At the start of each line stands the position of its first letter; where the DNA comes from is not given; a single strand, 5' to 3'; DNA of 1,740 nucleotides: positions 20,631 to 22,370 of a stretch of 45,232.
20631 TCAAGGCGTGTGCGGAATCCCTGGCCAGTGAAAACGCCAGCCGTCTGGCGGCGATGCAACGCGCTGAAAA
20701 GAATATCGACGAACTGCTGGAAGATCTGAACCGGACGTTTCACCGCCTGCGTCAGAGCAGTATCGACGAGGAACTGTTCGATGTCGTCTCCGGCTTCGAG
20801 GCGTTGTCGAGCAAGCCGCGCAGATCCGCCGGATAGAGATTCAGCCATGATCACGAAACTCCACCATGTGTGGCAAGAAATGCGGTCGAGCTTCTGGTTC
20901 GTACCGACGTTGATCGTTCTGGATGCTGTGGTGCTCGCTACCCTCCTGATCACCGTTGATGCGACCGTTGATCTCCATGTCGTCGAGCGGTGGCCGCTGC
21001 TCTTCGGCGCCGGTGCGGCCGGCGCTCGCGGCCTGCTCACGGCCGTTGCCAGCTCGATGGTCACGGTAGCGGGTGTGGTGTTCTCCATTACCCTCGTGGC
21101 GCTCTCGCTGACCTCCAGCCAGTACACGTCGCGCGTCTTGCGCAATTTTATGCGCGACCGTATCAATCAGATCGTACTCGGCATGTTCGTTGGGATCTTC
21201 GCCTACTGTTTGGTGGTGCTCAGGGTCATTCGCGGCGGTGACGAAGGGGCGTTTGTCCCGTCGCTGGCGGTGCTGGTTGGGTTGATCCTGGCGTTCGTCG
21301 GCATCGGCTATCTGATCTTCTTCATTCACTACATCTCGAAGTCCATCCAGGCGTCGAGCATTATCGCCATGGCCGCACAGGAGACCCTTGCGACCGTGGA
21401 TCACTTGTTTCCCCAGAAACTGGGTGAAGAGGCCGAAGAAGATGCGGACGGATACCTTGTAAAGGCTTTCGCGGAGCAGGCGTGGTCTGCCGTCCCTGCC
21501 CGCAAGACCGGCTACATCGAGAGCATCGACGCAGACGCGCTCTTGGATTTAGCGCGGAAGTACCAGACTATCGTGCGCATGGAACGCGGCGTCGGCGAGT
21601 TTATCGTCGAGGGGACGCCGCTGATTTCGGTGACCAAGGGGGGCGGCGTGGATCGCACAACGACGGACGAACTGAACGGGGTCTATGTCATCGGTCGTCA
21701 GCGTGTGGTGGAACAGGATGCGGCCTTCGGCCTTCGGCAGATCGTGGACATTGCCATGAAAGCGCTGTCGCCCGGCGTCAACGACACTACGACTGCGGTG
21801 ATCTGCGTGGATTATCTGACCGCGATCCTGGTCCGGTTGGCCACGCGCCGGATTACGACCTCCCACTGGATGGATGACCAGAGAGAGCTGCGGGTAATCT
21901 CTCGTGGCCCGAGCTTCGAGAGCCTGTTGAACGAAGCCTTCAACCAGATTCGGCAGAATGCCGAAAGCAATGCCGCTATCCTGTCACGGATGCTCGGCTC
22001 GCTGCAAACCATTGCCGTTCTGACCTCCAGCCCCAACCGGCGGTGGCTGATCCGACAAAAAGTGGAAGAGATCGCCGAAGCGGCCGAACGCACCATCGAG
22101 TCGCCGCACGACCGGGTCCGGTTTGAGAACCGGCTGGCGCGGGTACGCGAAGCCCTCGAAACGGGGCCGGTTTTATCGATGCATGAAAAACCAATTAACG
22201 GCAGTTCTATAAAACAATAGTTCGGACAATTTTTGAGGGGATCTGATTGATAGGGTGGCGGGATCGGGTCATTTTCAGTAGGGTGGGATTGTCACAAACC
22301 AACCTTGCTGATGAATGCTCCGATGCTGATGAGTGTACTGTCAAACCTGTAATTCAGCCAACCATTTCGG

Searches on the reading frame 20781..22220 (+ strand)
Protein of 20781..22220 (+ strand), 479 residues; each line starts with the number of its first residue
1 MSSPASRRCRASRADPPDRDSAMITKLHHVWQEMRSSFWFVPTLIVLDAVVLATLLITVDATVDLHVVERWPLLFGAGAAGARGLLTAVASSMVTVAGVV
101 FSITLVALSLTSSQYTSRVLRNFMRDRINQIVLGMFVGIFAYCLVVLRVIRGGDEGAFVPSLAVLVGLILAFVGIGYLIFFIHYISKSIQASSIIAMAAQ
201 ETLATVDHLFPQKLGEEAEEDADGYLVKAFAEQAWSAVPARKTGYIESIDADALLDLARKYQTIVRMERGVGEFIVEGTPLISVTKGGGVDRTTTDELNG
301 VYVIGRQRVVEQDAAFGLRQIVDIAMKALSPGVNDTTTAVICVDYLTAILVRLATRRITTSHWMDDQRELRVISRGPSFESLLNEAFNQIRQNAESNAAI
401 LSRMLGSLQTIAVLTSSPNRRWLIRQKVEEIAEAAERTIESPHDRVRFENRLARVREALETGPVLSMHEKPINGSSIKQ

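Call 7: search_protein_families(library=pfam, proteins=[window:20781-22220:+], max_evalue=0.01)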
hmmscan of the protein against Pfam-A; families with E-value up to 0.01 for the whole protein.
window:20781-22220:+ (479 aa): 1 family
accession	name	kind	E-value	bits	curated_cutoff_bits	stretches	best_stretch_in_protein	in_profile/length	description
PF10011.15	DUF2254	-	4.6e-123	411.1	28.8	1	35-409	1-367/368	Predicted membrane protein (DUF2254)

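Call 32: find_homologous_proteins(query=window:20847-22220:+, max_evalue=1e-60)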
Query window:20847-22220:+ (457 aa): 6642 proteins with E <= 1e-60 among 8000 candidates; the best 120 are listed.
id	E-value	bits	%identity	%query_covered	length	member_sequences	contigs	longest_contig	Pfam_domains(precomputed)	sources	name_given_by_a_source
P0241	2.7e-291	983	100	100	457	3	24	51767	PF10011.16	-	-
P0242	2.4e-257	872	90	98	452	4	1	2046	PF10011.16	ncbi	-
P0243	2.0e-254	862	88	98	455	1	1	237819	PF10011.16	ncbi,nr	ncbi:MAG: DUF2254 domain-containing protein [Candidatus Competibacteraceae bacterium]|nr:DUF2254 dom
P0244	3.8e-253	858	88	98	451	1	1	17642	PF10011.16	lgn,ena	-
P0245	4.2e-253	858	88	98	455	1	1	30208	PF10011.16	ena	-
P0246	9.8e-253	856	88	98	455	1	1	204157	PF10011.16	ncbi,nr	ncbi:MAG: DUF2254 domain-containing protein [Candidatus Competibacteraceae bacterium]|nr:DUF2254 dom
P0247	2.9e-252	855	88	98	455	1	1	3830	PF10011.16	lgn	-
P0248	4.3e-252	854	89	98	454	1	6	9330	PF10011.16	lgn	-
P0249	5.0e-251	851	88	98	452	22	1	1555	PF10011.16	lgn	-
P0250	6.9e-251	850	88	98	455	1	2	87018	PF10011.16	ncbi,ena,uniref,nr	ncbi:DUF2254 domain-containing protein [Candidatus Contendibacter odensensis]|uniref:DUF2254 domain-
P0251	1.5e-250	849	88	99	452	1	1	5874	PF10011.16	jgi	jgi:uncharacterized membrane protein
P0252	7.0e-250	847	87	98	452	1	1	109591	PF10011.16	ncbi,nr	ncbi:MAG: DUF2254 domain-containing protein [Candidatus Competibacteraceae bacterium]|nr:DUF2254 dom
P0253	4.8e-247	838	88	98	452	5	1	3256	PF10011.16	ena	-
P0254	7.3e-247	837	87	98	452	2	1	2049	PF10011.16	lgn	-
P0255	2.6e-245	832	86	99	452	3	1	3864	PF10011.16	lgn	-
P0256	3.0e-245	832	86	98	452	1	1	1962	PF10011.16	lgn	-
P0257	1.2e-222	757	79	98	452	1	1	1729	PF10011.16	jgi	jgi:uncharacterized membrane protein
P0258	1.0e-213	728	78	96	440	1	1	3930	PF10011.16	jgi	jgi:uncharacterized membrane protein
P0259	2.1e-213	727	78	96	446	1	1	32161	PF10011.16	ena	-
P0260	4.5e-213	726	78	96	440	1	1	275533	PF10011.16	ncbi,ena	-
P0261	1.6e-211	721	78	96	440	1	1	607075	PF10011.16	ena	-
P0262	3.4e-209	713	77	96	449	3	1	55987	PF10011.16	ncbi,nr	ncbi:MAG: DUF2254 domain-containing protein [Desulfomonilaceae bacterium]|nr:DUF2254 domain-containi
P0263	1.8e-208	711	77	96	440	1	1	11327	PF10011.16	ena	-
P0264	1.5e-206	704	75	96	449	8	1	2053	PF10011.16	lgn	-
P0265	5.1e-206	703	76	96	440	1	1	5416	PF10011.16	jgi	jgi:uncharacterized membrane protein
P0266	1.4e-204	698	74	96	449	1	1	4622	PF10011.16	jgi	jgi:uncharacterized membrane protein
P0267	3.1e-203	693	73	98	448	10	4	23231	PF10011.16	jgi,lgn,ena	-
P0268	4.9e-203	693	73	97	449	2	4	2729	PF10011.16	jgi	jgi:uncharacterized membrane protein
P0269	1.1e-202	692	74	96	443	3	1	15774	PF10011.16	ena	-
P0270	1.1e-200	685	74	96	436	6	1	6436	PF10011.16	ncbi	ncbi:MAG: DUF2254 domain-containing protein [Desulfobacterales bacterium]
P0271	3.3e-200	683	74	96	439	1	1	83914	PF10011.16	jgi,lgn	jgi:uncharacterized membrane protein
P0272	5.5e-200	683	73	97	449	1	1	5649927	PF10011.16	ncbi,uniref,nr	ncbi:DUF2254 domain-containing protein [Thiocapsa bogorovii]|uniref:DUF2254 domain-containing protei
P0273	9.7e-200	682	73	96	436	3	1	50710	PF10011.16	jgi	jgi:uncharacterized membrane protein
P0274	1.1e-199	682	74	96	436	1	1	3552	PF10011.16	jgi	jgi:uncharacterized membrane protein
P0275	1.6e-199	681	72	98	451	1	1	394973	PF10011.16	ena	-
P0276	3.7e-199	680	74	95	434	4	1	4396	PF10011.16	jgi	jgi:uncharacterized membrane protein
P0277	8.7e-199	679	73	96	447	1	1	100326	PF10011.16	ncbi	ncbi:MAG: DUF2254 domain-containing protein [Pseudomonadota bacterium]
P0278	1.0e-198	678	73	96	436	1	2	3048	PF10011.16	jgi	jgi:uncharacterized membrane protein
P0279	1.7e-198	678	73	96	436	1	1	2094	PF10011.16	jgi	jgi:uncharacterized membrane protein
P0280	1.9e-198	678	70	98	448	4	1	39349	PF10011.16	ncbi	-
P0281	4.2e-198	676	72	98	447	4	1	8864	PF10011.16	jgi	-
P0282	5.6e-198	676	72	97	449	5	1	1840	PF10011.16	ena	-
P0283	8.7e-198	675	72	97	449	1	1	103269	PF10011.16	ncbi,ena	-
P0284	2.6e-197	674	72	96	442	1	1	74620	PF10011.16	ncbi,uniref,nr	ncbi:DUF2254 domain-containing protein [Thiorhodococcus mannitoliphagus]|uniref:DUF2254 domain-conta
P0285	2.9e-197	674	73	96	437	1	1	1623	PF10011.16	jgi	-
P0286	3.0e-197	674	70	98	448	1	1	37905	PF10011.16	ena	-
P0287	4.8e-197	673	73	96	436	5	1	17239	PF10011.16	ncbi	-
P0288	5.4e-197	673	72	96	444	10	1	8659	PF10011.16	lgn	-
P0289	1.2e-196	672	72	96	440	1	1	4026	PF10011.16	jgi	jgi:uncharacterized membrane protein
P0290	1.2e-196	672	73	96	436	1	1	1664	PF10011.16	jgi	-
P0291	1.4e-196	672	74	95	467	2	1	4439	PF10011.16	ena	-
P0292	1.4e-196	671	74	96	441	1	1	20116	PF10011.16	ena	-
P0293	4.3e-196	670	73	96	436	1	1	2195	PF10011.16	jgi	-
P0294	6.4e-196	669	75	95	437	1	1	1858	PF10011.16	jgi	jgi:uncharacterized membrane protein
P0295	1.4e-195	668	71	98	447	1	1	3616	PF10011.16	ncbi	-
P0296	1.5e-195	668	71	97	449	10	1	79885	PF10011.16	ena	-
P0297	1.7e-195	668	72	96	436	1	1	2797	PF10011.16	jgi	-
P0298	1.7e-195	668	72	97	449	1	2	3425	PF10011.16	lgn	-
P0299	2.2e-195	668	72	96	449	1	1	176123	PF10011.16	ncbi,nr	ncbi:MAG: DUF2254 domain-containing protein [Desulfobacterales bacterium]|nr:DUF2254 domain-containi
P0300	7.1e-195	666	70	96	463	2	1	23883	PF10011.16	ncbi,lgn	ncbi:MAG: DUF2254 domain-containing protein [Deferrisomatales bacterium]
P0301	1.2e-194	665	71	98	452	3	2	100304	PF10011.16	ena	-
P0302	2.2e-194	664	71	96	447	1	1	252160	PF10011.16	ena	-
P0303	3.9e-194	663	70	98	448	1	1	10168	PF10011.16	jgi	jgi:uncharacterized membrane protein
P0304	5.0e-194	663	72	96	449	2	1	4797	PF10011.16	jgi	jgi:uncharacterized membrane protein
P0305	1.0e-193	662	72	98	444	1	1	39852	PF10011.16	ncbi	-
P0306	2.3e-193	661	71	96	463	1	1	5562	PF10011.16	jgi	-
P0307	2.3e-193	661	72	97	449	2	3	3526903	PF10011.16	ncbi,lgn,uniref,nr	ncbi:DUF2254 domain-containing protein [Allochromatium vinosum]|uniref:DUF2254 domain-containing pro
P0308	3.5e-193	660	71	95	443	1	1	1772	PF10011.16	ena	-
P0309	4.1e-193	660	73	95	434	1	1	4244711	PF10011.16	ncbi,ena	-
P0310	4.1e-193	660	69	98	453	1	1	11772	PF10011.16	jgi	-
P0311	1.2e-192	659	76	91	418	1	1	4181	PF10011.16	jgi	jgi:uncharacterized membrane protein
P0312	1.4e-192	658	70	98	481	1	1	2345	PF10011.16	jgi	jgi:uncharacterized membrane protein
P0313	1.6e-192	658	70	98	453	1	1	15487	PF10011.16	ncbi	ncbi:MAG: DUF2254 domain-containing protein [Deferrisomatales bacterium]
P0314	2.4e-192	658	72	94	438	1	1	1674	PF10011.16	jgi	jgi:uncharacterized membrane protein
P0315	2.6e-192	657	71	96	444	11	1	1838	PF10011.16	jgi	jgi:uncharacterized membrane protein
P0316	3.3e-192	657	70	97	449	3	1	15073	PF10011.16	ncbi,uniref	ncbi:DUF2254 domain-containing protein [Thiocapsa sp.]|uniref:DUF2254 domain-containing protein n=1 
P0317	5.1e-192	656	69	98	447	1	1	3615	PF10011.16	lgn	-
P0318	5.2e-192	656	71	96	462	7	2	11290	PF10011.16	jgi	-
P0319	5.7e-192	656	70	97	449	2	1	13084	PF10011.16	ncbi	-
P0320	6.3e-192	656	71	96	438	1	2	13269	PF10011.16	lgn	-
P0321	7.0e-192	656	70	97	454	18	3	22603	PF10011.16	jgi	-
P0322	7.4e-192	656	69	98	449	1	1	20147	PF10011.16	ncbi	-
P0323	1.1e-191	655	69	98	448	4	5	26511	PF10011.16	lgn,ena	-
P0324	1.6e-191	655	72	94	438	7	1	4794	PF10011.16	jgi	jgi:uncharacterized membrane protein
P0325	1.7e-191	655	71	96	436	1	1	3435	PF10011.16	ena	-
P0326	1.8e-191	655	70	97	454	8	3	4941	PF10011.16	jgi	-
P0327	2.7e-191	654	72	93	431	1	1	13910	PF10011.16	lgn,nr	nr:DUF2254 domain-containing protein [Thiorhodococcus mannitoliphagus]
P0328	2.9e-191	654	71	96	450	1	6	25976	PF10011.16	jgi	jgi:uncharacterized membrane protein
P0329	3.1e-191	654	69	99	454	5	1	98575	PF10011.16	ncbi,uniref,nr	ncbi:MAG: DUF2254 domain-containing protein [Methylobacter sp.]|uniref:DUF2254 domain-containing pro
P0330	3.3e-191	654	68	98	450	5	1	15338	PF10011.16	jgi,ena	-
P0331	4.5e-191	653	71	96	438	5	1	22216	PF10011.16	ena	-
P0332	5.5e-191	653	71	96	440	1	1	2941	PF10011.16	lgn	-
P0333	6.3e-191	653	69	97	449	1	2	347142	PF10011.16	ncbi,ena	-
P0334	9.6e-191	652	70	98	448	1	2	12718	PF10011.16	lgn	-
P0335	1.1e-190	652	72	96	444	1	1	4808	PF10011.16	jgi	jgi:uncharacterized membrane protein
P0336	1.5e-190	652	71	96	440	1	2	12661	PF10011.16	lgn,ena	-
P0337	1.6e-190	652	70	96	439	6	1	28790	PF10011.16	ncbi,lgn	ncbi:MAG: DUF2254 domain-containing protein [Desulfobulbus sp.]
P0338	1.7e-190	651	72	96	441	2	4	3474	PF10011.16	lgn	-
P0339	2.0e-190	651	71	96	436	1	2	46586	PF10011.16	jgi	jgi:uncharacterized membrane protein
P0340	2.3e-190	651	70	96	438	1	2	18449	PF10011.16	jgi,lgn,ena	-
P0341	2.5e-190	651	73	93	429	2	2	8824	PF10011.16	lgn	-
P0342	3.2e-190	651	72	94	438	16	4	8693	PF10011.16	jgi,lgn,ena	jgi:uncharacterized membrane protein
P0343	4.7e-190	650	72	96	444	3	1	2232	PF10011.16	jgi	jgi:uncharacterized membrane protein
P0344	6.4e-190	650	70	96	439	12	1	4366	PF10011.16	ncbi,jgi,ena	jgi:uncharacterized membrane protein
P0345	8.3e-190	649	73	92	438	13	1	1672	PF10011.16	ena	-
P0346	1.2e-189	649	70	96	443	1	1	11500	PF10011.16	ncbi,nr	ncbi:MAG TPA: DUF2254 domain-containing protein [Planctomycetaceae bacterium]|nr:DUF2254 domain-cont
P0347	1.6e-189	648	70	98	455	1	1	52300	PF10011.16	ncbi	-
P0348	1.9e-189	648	70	96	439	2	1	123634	PF10011.16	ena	-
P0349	1.9e-189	648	70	97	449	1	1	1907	PF10011.16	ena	-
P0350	2.0e-189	648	72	96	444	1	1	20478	PF10011.16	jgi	-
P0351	2.2e-189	648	69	96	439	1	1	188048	PF10011.16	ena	-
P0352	2.3e-189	648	70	96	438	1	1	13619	PF10011.16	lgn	-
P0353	3.9e-189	647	70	96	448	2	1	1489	PF10011.16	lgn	-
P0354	4.5e-189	647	71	96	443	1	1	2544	PF10011.16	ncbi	-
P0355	4.5e-189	647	70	96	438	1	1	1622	PF10011.16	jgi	-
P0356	4.9e-189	647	71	96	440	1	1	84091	PF10011.16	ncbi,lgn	-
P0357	5.0e-189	647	68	98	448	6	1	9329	PF10011.16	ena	-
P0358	6.4e-189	646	70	96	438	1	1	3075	PF10011.16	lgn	-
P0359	7.6e-189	646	68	99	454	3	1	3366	PF10011.16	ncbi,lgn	-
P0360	9.9e-189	646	69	97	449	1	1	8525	PF10011.16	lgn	-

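Call 33: find_encoding_contigs(protein=P0243, flank=10000, max_places=3)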
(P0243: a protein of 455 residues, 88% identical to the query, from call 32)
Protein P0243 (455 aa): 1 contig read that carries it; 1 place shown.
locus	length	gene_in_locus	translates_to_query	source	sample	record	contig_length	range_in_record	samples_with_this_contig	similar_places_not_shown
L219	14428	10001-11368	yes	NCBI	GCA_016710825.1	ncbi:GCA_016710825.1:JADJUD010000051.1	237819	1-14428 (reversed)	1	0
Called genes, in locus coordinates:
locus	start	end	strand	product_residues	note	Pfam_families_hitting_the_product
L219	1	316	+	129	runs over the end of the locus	PF02823:ATP-synt_DE_N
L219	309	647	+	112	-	PF09527:ATPase_gene1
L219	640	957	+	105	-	PF12966:AtpR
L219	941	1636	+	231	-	PF00119:ATP-synt_A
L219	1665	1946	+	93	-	PF00137:ATP-synt_C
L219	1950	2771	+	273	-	PF00430:ATP-synt_B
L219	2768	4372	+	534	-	PF02874:ATP-synt_ab_N (weak), PF00006:ATP-synt_ab, PF00306:ATP-synt_ab_C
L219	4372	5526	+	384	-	PF18845:baeRF_family3, PF18848:baeRF_family6, PF18849:baeRF_family7, PF18851:baeRF_family8, PF18855:baeRF_family11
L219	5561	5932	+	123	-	PF02482:Ribosomal_S30AE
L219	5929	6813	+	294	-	PF00231:ATP-synt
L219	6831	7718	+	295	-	PF03976:PPK2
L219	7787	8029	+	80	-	-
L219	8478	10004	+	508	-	PF04972:BON, PF00924:MS_channel_2nd, PF21082:MS_channel_3rd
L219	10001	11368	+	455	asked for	PF10011:DUF2254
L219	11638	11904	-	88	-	-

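Call 34: find_encoding_contigs(protein=P0246, flank=10000, max_places=3)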
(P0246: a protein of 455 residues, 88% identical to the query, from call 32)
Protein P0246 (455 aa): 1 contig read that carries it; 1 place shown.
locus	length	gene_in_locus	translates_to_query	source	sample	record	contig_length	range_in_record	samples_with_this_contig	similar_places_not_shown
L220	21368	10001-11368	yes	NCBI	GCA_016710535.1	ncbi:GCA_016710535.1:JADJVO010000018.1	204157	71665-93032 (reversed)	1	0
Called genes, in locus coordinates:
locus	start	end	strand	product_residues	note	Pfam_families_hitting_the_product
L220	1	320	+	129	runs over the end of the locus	PF02823:ATP-synt_DE_N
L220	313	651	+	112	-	PF09527:ATPase_gene1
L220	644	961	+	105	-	PF12966:AtpR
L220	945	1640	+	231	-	PF00119:ATP-synt_A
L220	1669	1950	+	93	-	PF00137:ATP-synt_C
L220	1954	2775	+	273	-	PF00430:ATP-synt_B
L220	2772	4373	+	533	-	PF02874:ATP-synt_ab_N (weak), PF00006:ATP-synt_ab, PF00306:ATP-synt_ab_C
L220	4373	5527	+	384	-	PF18845:baeRF_family3, PF18848:baeRF_family6, PF18849:baeRF_family7, PF18851:baeRF_family8, PF18855:baeRF_family11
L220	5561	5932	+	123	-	PF02482:Ribosomal_S30AE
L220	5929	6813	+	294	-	PF00231:ATP-synt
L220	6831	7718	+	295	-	PF03976:PPK2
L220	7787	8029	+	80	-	-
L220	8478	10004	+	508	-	PF04972:BON, PF00924:MS_channel_2nd, PF21082:MS_channel_3rd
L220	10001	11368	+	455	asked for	PF10011:DUF2254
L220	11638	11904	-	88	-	-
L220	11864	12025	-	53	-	-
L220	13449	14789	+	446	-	PF06965:Na_H_antiport_1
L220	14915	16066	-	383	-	PF25371:DUF7884, PF02353:CMAS, PF13489:Methyltransf_23, PF08241:Methyltransf_11, PF08242:Methyltransf_12, PF13649:Methyltransf_25, PF13847:Methyltransf_31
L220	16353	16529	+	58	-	PF05532:CsbD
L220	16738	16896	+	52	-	PF11752:DUF3309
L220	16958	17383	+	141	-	PF04972:BON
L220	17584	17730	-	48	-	-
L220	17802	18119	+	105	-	PF08895:DUF1840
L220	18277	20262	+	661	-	PF00122:E1-E2_ATPase, PF00702:Hydrolase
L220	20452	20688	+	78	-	-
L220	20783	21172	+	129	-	PF03625:DUF302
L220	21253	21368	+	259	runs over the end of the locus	PF00106:adh_short, PF08659:KR, PF13561:adh_short_C2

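Call 35: find_encoding_contigs(protein=P0250, flank=10000, max_places=3)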
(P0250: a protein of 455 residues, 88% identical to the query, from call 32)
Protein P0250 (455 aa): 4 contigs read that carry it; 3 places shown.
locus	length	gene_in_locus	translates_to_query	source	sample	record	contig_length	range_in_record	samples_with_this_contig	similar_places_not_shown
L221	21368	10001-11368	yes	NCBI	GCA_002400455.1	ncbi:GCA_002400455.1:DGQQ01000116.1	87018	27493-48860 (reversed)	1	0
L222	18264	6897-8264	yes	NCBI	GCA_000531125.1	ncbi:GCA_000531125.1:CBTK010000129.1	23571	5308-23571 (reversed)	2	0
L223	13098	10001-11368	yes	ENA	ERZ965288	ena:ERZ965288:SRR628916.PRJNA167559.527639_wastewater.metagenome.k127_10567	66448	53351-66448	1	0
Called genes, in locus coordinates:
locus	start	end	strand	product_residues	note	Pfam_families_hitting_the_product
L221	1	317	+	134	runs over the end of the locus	PF02823:ATP-synt_DE_N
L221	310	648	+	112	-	PF09527:ATPase_gene1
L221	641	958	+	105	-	PF12966:AtpR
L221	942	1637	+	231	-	PF00119:ATP-synt_A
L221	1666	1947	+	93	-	PF00137:ATP-synt_C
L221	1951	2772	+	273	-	PF00430:ATP-synt_B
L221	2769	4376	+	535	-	PF02874:ATP-synt_ab_N (weak), PF00006:ATP-synt_ab, PF00306:ATP-synt_ab_C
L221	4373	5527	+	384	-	PF18845:baeRF_family3, PF18848:baeRF_family6, PF18849:baeRF_family7, PF18851:baeRF_family8, PF18855:baeRF_family11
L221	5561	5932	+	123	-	PF02482:Ribosomal_S30AE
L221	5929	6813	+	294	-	PF00231:ATP-synt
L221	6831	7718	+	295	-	PF03976:PPK2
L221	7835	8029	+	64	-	-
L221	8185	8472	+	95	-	PF00231:ATP-synt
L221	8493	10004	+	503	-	PF04972:BON, PF00924:MS_channel_2nd, PF21082:MS_channel_3rd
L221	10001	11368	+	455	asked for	PF10011:DUF2254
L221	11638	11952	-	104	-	-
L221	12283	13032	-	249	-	PF01609:DDE_Tnp_1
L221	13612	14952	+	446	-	PF06965:Na_H_antiport_1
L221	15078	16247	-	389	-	PF25371:DUF7884, PF02353:CMAS, PF13489:Methyltransf_23, PF08241:Methyltransf_11, PF08242:Methyltransf_12, PF13649:Methyltransf_25, PF13847:Methyltransf_31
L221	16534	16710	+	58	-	PF05532:CsbD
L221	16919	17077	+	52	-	PF11752:DUF3309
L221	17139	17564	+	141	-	PF04972:BON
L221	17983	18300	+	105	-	PF08895:DUF1840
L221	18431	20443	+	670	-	PF00122:E1-E2_ATPase, PF00702:Hydrolase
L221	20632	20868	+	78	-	-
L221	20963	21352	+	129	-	PF03625:DUF302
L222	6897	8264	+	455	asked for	PF10011:DUF2254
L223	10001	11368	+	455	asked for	PF10011:DUF2254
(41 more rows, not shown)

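Call 36: find_encoding_contigs(protein=P0252, flank=10000, max_places=3)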
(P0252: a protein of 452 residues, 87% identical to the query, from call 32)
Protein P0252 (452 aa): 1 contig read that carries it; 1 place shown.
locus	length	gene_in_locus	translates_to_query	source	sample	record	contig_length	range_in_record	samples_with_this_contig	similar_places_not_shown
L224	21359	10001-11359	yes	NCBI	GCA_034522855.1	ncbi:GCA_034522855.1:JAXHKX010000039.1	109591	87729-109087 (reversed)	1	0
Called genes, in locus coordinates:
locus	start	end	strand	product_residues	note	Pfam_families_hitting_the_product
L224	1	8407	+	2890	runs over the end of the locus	PF10091:Glycoamylase, PF06165:GH94_b-supersand, PF03633:Glyco_hydro_65C (faint), PF06165:GH94_b-supersand, PF17167:Glyco_hydro_94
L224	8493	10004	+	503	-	PF04972:BON, PF00924:MS_channel_2nd, PF21082:MS_channel_3rd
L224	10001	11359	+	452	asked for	PF10011:DUF2254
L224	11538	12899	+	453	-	PF00128:Alpha-amylase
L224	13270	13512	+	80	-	PF04014:MazE_antitoxin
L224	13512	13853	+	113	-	PF02452:PemK_toxin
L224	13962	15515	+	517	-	PF09820:AAA-ATPase_like, PF08011:PDDEXK_9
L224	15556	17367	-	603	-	PF23161:HTH_RNase_II, PF00773:RNB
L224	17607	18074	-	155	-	PF01814:Hemerythrin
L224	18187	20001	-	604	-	PF07167:PhaC_N, PF00561:Abhydrolase_1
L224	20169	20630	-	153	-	PF09361:Phasin_2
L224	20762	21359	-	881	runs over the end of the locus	PF17900:Peptidase_M1_N, PF01433:Peptidase_M1, PF11940:DUF3458, PF17432:DUF3458_C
